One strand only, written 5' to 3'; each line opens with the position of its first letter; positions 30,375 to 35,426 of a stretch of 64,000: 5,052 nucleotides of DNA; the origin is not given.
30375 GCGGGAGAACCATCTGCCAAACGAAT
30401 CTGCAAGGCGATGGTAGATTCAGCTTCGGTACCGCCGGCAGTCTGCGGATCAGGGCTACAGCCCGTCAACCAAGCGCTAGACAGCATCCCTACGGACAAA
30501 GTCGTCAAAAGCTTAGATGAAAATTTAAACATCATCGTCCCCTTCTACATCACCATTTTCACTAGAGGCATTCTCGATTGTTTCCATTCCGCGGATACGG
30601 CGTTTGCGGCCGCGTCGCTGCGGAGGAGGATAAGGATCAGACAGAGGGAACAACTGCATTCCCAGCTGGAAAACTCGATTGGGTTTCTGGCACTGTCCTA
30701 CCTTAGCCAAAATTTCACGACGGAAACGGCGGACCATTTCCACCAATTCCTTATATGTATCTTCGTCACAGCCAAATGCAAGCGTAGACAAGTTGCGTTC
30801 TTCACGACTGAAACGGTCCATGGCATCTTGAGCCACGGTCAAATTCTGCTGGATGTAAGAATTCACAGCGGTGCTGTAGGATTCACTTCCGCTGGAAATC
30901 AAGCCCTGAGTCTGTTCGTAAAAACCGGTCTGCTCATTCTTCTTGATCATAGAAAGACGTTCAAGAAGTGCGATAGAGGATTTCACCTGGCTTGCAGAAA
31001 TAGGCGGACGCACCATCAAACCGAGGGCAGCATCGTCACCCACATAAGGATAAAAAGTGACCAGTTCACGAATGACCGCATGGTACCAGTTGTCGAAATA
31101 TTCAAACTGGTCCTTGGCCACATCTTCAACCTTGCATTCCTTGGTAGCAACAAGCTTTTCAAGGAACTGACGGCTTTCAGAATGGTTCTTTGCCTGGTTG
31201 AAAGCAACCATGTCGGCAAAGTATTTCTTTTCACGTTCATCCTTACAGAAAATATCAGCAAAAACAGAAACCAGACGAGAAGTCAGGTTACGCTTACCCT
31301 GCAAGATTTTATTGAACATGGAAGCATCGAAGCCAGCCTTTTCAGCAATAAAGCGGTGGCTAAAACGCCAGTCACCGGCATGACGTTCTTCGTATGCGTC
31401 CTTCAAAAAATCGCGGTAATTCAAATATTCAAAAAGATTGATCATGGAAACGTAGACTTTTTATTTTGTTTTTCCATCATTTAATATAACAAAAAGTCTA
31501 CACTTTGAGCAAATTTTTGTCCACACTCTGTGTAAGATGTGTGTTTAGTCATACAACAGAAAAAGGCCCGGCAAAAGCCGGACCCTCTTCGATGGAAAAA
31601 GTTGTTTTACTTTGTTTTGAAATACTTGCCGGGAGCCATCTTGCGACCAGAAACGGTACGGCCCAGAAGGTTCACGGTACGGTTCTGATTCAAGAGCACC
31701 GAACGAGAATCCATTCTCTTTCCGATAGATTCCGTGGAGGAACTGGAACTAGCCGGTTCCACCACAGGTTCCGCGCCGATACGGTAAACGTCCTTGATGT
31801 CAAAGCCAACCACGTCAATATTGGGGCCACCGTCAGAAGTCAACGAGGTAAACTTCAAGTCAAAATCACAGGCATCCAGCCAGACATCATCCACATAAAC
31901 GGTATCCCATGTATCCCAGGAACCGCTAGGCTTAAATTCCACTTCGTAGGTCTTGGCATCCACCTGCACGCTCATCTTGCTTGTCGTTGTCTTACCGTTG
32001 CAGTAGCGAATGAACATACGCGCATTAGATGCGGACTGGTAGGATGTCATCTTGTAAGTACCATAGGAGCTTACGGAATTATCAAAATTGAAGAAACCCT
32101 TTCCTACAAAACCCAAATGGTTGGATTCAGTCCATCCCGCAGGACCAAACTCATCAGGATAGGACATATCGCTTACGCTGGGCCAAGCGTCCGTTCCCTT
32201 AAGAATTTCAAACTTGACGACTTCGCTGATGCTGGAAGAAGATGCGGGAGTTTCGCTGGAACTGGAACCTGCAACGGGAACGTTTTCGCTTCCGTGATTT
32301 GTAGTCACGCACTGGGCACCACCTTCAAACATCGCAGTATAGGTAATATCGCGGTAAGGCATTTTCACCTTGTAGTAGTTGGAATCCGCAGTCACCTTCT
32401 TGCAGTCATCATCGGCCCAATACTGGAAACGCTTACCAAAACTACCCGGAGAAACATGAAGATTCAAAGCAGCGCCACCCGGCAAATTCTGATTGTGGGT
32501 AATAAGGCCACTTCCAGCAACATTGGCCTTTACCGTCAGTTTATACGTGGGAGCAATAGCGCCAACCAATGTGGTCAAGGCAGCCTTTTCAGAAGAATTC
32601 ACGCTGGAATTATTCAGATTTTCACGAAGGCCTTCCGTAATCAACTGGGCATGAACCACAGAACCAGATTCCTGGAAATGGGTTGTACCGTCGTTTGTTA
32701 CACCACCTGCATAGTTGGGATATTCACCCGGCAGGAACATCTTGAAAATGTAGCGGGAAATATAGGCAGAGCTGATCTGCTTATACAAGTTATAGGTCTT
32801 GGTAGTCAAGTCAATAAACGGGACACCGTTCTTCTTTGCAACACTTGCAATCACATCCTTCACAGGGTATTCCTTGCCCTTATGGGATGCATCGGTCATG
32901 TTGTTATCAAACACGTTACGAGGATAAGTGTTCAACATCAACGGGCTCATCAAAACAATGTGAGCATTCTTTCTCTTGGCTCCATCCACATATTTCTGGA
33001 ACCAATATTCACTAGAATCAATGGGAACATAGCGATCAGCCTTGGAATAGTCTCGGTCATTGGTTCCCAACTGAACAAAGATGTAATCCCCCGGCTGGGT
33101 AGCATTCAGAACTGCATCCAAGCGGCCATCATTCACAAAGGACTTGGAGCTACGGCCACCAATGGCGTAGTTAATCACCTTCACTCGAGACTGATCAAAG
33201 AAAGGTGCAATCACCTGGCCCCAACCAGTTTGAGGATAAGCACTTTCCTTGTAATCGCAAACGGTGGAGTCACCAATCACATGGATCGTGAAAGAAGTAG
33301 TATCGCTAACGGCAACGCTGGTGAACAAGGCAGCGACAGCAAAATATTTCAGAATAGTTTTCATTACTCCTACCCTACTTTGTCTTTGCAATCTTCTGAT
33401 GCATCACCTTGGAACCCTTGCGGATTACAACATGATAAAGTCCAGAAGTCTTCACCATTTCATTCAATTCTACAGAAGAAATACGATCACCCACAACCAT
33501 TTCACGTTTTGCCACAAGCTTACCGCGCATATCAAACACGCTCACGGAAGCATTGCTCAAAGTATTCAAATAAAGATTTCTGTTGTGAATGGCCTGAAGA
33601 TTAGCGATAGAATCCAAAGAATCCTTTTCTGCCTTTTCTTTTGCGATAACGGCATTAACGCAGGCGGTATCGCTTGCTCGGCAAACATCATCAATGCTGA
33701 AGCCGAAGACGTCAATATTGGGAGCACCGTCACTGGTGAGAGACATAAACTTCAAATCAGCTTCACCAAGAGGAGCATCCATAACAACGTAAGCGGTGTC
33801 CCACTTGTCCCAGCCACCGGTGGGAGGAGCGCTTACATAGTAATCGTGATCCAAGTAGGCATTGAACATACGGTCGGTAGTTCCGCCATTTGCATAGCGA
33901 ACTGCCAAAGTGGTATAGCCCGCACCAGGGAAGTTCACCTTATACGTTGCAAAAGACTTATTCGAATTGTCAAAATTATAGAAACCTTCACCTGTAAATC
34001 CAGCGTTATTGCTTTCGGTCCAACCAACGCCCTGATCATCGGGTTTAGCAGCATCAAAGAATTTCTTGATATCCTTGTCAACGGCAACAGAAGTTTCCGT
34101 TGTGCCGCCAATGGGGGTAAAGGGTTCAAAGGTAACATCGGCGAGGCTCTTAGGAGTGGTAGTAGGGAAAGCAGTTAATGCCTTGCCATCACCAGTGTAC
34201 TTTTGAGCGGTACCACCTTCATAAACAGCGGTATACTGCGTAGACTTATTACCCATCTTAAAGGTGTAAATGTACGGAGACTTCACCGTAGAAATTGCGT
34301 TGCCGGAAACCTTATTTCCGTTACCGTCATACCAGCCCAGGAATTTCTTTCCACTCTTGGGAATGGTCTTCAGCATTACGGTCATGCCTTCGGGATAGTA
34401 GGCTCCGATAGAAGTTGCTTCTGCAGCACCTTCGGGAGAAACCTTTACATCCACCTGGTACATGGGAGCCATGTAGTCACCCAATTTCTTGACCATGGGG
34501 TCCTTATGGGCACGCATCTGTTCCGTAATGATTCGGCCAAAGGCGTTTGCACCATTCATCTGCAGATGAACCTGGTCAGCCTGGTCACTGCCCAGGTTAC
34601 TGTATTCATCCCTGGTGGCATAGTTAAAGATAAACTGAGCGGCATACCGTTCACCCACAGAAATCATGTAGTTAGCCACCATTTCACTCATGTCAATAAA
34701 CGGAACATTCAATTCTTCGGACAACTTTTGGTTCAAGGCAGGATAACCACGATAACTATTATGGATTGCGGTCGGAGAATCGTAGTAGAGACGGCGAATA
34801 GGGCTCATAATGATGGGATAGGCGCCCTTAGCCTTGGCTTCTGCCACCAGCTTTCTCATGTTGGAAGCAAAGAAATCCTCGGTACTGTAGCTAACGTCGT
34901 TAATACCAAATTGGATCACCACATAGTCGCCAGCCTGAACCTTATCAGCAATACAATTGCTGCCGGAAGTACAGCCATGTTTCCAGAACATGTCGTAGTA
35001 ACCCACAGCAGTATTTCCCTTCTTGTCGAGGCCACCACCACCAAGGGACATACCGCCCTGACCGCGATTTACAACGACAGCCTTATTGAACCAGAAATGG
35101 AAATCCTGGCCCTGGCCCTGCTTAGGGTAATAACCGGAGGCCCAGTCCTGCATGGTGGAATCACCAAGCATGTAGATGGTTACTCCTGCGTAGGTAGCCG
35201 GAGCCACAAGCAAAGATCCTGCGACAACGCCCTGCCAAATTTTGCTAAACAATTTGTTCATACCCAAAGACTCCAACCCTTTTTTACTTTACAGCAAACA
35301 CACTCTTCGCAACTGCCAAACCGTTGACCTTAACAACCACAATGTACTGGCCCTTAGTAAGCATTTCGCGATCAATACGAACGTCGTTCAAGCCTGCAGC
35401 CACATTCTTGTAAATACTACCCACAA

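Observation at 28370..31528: Candidate polysaccharide-sensing system: TIGR02147 HTH protein coupled to a catalytically dead pectate-lyase lipoprotein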

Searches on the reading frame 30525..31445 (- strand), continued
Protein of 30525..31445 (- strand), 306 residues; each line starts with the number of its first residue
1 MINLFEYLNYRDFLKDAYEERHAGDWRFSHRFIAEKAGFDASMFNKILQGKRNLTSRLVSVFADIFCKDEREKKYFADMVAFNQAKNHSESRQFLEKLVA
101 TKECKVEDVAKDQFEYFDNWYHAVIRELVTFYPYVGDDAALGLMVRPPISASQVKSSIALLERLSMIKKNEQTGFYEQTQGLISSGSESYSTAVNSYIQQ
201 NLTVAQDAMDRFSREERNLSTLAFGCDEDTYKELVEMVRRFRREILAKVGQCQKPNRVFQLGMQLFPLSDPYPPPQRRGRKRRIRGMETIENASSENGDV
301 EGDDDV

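Call 82: search_protein_families(library=pfam, proteins=[L009:593-1630:+, L009:2067-3569:-, L009:3747-4310:+, L009:8177-9457:+, L012:119-1456:-, L012:1645-2085:+, L012:2103-3374:+, L012:6833-7369:-, L012:7406-8215:-], max_evalue=0.00001)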
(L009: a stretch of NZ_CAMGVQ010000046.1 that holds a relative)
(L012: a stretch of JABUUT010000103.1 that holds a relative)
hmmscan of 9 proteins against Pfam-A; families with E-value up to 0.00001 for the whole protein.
L009:593-1630:+ (346 aa): 1 family
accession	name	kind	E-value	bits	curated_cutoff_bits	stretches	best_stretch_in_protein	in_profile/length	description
PF09603.15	Fib_succ_major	-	1.1e-33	117.6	33.9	1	150-345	1-187/187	Fibrobacter succinogenes major domain (Fib_succ_major)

L009:2067-3569:- (501 aa): 0 families

L009:3747-4310:+ (188 aa): 2 families
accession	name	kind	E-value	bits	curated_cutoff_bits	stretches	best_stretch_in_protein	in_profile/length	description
PF00383.29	dCMP_cyt_deam_1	-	8.5e-15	54.9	25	1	12-141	4-100/102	Cytidine and deoxycytidylate deaminase zinc-binding region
PF14437.12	MafB19-deam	-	1.7e-06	28.4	27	1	18-147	9-105/142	MafB19-like deaminase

L009:8177-9457:+ (427 aa): 1 family
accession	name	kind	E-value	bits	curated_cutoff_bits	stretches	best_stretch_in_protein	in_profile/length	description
PF00464.25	SHMT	-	5.6e-167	555.8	27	1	6-396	1-399/399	Serine hydroxymethyltransferase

L012:119-1456:- (446 aa): 2 families
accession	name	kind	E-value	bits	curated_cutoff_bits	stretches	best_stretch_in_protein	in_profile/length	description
PF13173.12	AAA_14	-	1.2e-25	90.4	27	1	25-158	3-129/129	AAA domain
PF13635.12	DUF4143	-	8.5e-14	52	28.1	1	285-399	56-160/160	Domain of unknown function (DUF4143)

L012:1645-2085:+ (147 aa): 0 families

L012:2103-3374:+ (424 aa): 2 families
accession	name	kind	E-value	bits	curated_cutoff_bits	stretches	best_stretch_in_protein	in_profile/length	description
PF13635.12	DUF4143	-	1.4e-37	129.4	28.1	1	221-372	1-159/160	Domain of unknown function (DUF4143)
PF13173.12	AAA_14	-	2e-22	80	27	1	20-135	2-128/129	AAA domain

L012:6833-7369:- (179 aa): 0 families

L012:7406-8215:- (270 aa): 1 family
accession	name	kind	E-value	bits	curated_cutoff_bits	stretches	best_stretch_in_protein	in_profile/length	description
PF16653.10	Sacchrp_dh_C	-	1.5e-40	140.5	31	1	42-256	45-264/265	Saccharopine dehydrogenase C-terminal domain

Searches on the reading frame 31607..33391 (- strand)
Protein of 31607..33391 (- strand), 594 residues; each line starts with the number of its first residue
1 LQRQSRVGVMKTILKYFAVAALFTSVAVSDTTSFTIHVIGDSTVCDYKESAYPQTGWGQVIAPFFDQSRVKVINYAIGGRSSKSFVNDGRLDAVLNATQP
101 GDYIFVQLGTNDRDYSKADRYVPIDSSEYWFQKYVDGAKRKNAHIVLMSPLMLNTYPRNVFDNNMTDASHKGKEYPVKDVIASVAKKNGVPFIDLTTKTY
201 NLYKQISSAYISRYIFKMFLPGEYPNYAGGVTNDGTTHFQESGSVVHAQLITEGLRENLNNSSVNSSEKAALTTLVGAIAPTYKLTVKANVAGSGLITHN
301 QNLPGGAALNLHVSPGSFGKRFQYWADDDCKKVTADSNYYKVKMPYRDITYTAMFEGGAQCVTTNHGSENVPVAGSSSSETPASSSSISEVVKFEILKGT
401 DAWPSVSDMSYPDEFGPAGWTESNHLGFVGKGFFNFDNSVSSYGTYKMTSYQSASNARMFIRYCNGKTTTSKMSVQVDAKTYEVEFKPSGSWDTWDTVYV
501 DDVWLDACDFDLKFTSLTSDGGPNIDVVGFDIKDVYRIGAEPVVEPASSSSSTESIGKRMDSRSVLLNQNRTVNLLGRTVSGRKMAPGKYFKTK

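Call 3: search_protein_families(library=pfam, proteins=[window:31607-33391:-], max_evalue=0.01)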
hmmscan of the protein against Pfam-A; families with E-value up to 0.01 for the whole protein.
window:31607-33391:- (594 aa): 3 families
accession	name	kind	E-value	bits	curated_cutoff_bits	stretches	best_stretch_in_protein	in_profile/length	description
PF13472.12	Lipase_GDSL_2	-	1.2e-15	58.8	32.9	1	38-197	1-151/178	GDSL-like Lipase/Acylhydrolase family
PF00657.28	Lipase_GDSL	-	8.2e-11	42.9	23.6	1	38-207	3-181/208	GDSL-like Lipase/Acylhydrolase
PF18998.6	Flg_new_2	-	3e-06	27.6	23.6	1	286-356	2-70/73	Divergent InlB B-repeat domain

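Call 4: search_protein_families(library=ncbifam, proteins=[window:31607-33391:-], max_evalue=0.01)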
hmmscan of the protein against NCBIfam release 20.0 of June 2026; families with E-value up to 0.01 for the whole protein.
window:31607-33391:- (594 aa): 1 family
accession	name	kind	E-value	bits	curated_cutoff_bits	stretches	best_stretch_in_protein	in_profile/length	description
NF041897.1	pecacetest_PaeY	equivalog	3.7e-24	85.3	1000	2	33-115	274-357/549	pectin acetylesterase PaeY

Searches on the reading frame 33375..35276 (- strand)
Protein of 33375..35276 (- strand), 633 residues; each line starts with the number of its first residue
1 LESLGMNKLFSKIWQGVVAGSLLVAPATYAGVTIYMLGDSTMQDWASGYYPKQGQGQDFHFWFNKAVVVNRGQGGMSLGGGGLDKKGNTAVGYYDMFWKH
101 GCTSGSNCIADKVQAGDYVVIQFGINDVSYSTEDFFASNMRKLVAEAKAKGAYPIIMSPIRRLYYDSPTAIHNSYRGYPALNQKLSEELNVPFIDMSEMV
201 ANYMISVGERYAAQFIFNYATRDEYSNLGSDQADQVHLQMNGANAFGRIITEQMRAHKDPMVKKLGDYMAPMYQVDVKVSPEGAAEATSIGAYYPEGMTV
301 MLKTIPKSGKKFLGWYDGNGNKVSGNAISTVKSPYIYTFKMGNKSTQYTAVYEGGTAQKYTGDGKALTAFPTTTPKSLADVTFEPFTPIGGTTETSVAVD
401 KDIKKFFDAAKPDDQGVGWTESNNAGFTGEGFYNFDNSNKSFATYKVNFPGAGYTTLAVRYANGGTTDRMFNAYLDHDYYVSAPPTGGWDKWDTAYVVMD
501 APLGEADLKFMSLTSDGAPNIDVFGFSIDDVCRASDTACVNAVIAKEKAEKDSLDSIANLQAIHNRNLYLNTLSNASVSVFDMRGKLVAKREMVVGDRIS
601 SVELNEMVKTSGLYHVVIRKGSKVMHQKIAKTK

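Call 3: search_protein_families(library=pfam, proteins=[window:33375-35276:-], max_evalue=0.01)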
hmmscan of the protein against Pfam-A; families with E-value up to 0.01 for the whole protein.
window:33375-35276:- (633 aa): 5 families
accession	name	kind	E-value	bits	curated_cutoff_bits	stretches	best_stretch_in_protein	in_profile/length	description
PF13472.12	Lipase_GDSL_2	-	3.7e-11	44.3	32.9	1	37-201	2-150/178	GDSL-like Lipase/Acylhydrolase family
PF18998.6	Flg_new_2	-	1.9e-06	28.2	23.6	1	276-353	2-70/73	Divergent InlB B-repeat domain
PF03422.21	CBM_6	-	2.1e-06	28.5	28.9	1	438-527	29-124/125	Carbohydrate binding module (family 6)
PF18962.6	Por_Secre_tail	-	0.00056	20.6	27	1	572-629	18-73/75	Secretion system C-terminal sorting domain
PF00657.28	Lipase_GDSL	-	0.00087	19.9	23.6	1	112-247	73-205/208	GDSL-like Lipase/Acylhydrolase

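Call 4: search_protein_families(library=ncbifam, proteins=[window:33375-35276:-], max_evalue=0.01)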
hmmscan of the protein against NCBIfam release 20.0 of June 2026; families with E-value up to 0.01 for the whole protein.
window:33375-35276:- (633 aa): 1 family
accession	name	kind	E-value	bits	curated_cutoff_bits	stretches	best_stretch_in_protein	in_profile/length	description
TIGR04183.1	Por_Secre_tail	domain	3.7e-06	26.8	23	1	568-631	13-71/72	T9SS type A sorting domain-containing protein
